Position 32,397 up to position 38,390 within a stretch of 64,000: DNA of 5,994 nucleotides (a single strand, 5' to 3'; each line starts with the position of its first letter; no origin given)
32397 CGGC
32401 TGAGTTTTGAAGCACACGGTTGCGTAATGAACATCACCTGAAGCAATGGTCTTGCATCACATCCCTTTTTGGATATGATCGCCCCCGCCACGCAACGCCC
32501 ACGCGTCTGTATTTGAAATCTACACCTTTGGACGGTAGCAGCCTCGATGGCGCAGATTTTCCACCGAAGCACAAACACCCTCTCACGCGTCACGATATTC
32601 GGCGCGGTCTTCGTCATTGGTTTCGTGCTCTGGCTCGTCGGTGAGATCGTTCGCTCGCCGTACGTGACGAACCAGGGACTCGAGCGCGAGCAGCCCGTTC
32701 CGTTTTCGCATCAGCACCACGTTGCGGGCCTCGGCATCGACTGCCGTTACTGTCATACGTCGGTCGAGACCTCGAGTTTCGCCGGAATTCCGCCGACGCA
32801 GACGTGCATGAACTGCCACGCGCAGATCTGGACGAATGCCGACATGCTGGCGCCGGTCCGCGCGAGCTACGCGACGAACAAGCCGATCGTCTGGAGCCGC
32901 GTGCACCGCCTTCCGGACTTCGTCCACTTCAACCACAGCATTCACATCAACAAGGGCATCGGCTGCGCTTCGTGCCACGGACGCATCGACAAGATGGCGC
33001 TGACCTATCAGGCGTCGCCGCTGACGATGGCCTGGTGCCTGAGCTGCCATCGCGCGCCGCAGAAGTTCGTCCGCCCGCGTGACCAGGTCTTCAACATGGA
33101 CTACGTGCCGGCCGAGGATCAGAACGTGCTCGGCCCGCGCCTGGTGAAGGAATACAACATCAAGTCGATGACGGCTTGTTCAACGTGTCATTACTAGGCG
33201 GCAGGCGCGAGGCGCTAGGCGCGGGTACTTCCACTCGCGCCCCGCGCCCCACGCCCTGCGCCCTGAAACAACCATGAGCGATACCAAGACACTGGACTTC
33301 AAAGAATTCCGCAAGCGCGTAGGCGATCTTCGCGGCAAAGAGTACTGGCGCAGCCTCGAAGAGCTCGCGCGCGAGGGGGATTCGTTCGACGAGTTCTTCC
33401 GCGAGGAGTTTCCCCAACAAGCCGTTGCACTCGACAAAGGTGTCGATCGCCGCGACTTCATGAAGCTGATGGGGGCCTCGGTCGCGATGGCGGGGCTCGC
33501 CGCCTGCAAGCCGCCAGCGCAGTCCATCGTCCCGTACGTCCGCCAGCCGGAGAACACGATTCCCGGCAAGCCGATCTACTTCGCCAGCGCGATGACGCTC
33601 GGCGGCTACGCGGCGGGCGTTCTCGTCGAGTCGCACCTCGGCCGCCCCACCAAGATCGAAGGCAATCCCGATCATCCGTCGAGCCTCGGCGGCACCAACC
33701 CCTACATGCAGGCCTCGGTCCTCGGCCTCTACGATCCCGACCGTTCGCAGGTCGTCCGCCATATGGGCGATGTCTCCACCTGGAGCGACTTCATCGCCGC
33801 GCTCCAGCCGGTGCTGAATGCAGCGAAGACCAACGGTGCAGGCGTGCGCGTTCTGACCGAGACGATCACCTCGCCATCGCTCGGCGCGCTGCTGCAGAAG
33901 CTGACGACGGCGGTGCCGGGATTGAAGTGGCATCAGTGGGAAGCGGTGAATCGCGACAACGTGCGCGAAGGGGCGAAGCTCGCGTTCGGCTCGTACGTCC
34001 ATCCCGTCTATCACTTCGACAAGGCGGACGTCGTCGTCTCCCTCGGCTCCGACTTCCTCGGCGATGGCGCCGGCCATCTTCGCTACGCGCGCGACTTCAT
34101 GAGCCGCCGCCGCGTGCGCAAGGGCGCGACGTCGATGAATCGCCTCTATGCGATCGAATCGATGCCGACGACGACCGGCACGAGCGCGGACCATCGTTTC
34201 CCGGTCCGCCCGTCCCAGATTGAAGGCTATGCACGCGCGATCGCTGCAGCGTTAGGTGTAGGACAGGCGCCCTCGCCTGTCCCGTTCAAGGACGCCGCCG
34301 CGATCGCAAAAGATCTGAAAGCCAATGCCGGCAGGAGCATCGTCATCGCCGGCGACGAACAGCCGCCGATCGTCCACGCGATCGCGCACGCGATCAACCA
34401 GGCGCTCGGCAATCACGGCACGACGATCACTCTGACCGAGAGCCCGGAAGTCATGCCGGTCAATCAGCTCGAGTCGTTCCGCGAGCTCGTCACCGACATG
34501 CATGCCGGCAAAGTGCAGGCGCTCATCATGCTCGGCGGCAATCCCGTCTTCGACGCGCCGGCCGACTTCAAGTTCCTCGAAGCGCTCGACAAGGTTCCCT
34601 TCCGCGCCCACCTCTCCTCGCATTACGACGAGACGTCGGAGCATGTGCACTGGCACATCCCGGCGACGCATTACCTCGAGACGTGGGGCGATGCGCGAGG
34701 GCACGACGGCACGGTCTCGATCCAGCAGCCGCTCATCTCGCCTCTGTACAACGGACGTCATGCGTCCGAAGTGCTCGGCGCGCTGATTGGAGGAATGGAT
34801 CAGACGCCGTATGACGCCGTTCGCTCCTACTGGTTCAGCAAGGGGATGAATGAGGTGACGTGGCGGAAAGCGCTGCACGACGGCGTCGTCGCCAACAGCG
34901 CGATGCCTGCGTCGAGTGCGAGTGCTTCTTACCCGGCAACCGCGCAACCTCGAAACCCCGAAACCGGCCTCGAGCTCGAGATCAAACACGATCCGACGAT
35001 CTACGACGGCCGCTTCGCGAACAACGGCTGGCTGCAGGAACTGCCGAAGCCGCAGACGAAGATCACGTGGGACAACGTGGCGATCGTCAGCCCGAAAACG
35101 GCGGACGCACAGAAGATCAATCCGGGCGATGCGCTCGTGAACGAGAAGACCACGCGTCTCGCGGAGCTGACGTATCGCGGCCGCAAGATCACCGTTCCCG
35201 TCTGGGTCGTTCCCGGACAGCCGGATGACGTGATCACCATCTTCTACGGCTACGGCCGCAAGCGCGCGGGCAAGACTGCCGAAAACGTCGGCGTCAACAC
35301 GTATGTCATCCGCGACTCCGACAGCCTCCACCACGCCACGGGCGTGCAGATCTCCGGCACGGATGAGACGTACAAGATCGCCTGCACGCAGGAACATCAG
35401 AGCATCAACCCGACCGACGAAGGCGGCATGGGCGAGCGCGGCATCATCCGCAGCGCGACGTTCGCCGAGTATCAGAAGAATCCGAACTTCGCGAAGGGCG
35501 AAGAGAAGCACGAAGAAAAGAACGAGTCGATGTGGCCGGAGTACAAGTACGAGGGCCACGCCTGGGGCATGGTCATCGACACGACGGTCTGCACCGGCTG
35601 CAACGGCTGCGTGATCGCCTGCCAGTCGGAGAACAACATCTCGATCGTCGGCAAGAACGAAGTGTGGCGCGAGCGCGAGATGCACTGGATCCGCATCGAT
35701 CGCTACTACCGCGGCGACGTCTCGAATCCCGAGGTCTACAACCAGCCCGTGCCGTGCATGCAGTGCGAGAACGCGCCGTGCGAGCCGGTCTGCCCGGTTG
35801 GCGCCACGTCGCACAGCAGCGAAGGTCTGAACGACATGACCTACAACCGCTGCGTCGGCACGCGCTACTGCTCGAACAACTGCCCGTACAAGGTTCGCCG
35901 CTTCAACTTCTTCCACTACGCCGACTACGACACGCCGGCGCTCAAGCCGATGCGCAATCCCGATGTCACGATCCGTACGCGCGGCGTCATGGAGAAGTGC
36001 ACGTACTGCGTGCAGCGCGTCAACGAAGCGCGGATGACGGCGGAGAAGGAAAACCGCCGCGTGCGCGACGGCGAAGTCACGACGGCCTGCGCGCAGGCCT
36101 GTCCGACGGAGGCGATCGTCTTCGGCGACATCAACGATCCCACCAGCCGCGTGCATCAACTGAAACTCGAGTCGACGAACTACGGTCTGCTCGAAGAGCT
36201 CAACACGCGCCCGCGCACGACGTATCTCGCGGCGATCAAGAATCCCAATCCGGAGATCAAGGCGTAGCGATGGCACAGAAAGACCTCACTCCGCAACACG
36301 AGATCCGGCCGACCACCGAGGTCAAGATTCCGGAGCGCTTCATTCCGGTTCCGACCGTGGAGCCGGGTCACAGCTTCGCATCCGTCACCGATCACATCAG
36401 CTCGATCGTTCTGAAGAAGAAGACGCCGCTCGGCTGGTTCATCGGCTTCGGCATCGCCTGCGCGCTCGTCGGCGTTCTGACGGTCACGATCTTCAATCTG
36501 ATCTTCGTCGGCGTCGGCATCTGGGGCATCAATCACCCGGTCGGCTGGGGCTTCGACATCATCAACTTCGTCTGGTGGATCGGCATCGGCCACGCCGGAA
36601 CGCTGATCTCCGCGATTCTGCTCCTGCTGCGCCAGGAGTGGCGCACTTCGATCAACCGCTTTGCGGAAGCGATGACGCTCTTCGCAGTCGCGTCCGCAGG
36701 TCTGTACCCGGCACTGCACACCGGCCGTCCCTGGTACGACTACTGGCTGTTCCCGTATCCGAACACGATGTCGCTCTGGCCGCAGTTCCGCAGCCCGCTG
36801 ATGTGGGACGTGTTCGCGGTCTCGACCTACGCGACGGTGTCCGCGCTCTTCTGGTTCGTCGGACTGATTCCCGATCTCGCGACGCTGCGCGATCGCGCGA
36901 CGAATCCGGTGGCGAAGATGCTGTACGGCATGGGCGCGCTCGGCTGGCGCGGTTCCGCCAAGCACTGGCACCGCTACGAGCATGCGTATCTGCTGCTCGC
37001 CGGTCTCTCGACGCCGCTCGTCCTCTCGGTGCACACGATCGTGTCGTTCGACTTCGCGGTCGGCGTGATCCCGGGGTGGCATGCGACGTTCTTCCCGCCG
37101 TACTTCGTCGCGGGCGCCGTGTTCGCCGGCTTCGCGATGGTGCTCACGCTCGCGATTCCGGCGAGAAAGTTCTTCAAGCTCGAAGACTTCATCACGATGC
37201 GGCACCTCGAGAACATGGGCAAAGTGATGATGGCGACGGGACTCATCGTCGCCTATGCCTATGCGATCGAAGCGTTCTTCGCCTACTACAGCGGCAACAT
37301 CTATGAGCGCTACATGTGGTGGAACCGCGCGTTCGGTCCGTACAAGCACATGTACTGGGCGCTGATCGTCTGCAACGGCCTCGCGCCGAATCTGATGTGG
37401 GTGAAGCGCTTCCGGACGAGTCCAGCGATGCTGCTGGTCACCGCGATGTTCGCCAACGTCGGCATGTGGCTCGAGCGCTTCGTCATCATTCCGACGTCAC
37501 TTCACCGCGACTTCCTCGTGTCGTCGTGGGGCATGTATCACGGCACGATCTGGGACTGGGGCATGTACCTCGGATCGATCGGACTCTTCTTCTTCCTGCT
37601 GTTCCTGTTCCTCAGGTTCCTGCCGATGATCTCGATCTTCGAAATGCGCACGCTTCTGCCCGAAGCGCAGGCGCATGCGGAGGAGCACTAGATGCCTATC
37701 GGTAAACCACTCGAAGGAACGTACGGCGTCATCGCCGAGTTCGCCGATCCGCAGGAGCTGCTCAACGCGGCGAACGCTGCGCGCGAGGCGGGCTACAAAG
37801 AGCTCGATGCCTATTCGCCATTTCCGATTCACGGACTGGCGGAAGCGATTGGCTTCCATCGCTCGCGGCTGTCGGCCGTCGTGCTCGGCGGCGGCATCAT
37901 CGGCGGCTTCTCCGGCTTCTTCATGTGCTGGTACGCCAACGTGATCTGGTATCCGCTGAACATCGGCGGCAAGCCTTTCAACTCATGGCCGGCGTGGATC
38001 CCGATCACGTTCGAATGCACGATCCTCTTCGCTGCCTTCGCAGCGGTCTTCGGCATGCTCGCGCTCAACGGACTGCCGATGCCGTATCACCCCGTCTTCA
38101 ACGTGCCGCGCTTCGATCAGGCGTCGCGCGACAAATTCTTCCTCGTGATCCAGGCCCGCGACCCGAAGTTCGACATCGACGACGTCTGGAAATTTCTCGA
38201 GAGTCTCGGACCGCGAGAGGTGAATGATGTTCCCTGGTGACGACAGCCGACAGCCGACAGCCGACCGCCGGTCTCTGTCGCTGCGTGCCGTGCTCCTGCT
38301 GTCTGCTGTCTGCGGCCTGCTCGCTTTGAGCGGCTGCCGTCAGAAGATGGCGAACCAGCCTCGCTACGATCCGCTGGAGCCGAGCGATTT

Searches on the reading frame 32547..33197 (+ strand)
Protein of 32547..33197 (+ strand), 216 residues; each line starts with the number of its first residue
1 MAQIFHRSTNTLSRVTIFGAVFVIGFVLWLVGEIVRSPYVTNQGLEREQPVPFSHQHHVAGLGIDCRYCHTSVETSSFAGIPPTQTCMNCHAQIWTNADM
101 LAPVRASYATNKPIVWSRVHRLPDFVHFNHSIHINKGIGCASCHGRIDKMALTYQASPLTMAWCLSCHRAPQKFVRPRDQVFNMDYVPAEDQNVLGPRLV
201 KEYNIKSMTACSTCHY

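Call 24: search_protein_families(library=pfam, proteins=[window:32547-33197:+], max_evalue=0.001)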
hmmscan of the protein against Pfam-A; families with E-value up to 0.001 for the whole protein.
window:32547-33197:+ (216 aa): 4 families
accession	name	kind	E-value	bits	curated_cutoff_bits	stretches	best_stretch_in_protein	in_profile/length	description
PF14522.11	Cytochrome_C7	-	1.1e-12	48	24.8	1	126-215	1-66/67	Cytochrome c7 and related cytochrome c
PF14537.11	Cytochrom_c3_2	-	2.8e-10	41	25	1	133-215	2-64/79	Cytochrome c3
PF02085.21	Cytochrom_CIII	-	1.4e-07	32.2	22.9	1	43-95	13-57/101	Class III cytochrome C family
PF22113.1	Mtrc-MtrF_II-IV_dom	-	7.3e-06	26.1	30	1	65-215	8-127/176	Outer membrane cytochrome MtrC/MtrF-like, domains II/IV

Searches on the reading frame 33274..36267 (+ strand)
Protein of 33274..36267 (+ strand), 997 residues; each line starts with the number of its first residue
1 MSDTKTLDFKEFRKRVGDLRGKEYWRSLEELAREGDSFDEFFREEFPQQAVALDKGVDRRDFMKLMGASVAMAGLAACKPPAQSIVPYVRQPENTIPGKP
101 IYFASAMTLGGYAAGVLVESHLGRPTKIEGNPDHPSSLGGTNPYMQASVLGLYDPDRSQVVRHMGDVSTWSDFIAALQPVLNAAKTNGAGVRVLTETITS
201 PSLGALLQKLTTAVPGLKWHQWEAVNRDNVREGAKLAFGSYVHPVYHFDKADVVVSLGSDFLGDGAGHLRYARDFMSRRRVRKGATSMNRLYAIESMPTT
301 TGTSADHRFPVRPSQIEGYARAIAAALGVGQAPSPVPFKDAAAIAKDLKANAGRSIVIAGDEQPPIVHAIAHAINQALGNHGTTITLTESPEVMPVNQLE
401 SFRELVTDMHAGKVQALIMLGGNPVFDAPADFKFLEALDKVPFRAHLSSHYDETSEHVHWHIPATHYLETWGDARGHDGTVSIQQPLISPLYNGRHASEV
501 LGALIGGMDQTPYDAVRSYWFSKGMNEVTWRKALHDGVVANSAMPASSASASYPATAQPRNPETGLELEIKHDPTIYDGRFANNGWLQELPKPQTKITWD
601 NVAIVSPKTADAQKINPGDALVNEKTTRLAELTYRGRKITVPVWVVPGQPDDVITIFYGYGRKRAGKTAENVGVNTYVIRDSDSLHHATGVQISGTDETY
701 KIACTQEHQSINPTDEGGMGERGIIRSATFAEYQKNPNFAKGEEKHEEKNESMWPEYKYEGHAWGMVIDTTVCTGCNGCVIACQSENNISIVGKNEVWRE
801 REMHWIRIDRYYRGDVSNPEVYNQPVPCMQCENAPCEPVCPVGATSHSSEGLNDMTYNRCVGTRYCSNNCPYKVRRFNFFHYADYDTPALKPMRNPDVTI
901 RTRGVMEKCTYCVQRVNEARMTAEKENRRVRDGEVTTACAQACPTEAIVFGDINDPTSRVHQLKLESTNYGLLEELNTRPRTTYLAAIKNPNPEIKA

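Call 24: search_protein_families(library=pfam, proteins=[window:33274-36267:+], max_evalue=0.001)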
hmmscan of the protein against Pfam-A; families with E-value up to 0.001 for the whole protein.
window:33274-36267:+ (997 aa): 4 families
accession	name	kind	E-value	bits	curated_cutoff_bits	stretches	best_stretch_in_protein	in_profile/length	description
PF12838.12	Fer4_7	-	6.4e-13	49.4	27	2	773-844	2-52/52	4Fe-4S dicluster domain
PF13247.11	Fer4_11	-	1.7e-08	35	26.2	1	823-878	5-62/100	4Fe-4S dicluster domain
PF13183.11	Fer4_8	-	0.00013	22.8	27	0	858-912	3-57/68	4Fe-4S dicluster domain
PF13237.11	Fer4_10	-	0.00048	20.4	25.5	0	766-841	2-53/53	4Fe-4S dicluster domain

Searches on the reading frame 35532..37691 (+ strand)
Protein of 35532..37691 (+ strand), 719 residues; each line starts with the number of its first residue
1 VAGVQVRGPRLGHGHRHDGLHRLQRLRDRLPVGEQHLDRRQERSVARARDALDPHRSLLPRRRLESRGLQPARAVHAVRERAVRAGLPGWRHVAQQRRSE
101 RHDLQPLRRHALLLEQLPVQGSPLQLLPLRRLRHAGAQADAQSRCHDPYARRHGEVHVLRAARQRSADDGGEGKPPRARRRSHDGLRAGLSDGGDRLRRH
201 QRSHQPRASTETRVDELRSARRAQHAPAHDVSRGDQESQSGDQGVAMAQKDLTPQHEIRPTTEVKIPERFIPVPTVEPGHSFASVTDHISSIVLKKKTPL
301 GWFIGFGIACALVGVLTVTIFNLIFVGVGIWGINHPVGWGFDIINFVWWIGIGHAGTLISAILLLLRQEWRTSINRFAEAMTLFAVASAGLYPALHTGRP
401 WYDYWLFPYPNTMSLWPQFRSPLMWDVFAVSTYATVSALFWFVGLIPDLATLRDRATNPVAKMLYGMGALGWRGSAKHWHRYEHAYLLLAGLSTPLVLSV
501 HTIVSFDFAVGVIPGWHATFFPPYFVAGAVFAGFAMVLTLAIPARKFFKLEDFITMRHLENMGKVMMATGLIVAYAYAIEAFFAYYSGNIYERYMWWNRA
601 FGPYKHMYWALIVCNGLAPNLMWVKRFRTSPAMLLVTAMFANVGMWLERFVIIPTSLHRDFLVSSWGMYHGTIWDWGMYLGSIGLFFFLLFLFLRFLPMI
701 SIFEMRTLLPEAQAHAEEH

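Call 25: search_protein_families(library=pfam, proteins=[window:35532-37691:+], max_evalue=0.001)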
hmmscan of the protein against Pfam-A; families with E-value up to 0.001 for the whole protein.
window:35532-37691:+ (719 aa): 1 family
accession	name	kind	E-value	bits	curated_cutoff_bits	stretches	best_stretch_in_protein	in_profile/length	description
PF03916.19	NrfD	-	4.6e-23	82.8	25.8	1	335-657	7-309/313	Polysulphide reductase, NrfD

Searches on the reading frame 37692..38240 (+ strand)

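Call 25: search_protein_families(library=pfam, proteins=[window:37692-38240:+], max_evalue=0.001)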
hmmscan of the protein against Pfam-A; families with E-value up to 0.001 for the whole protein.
window:37692-38240:+ (182 aa): 1 family
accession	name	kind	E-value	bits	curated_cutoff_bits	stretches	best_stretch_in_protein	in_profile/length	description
PF11821.13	ActD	-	1.7e-70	236.5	25.7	1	11-178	1-169/170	Alternative complex III, ActD subunit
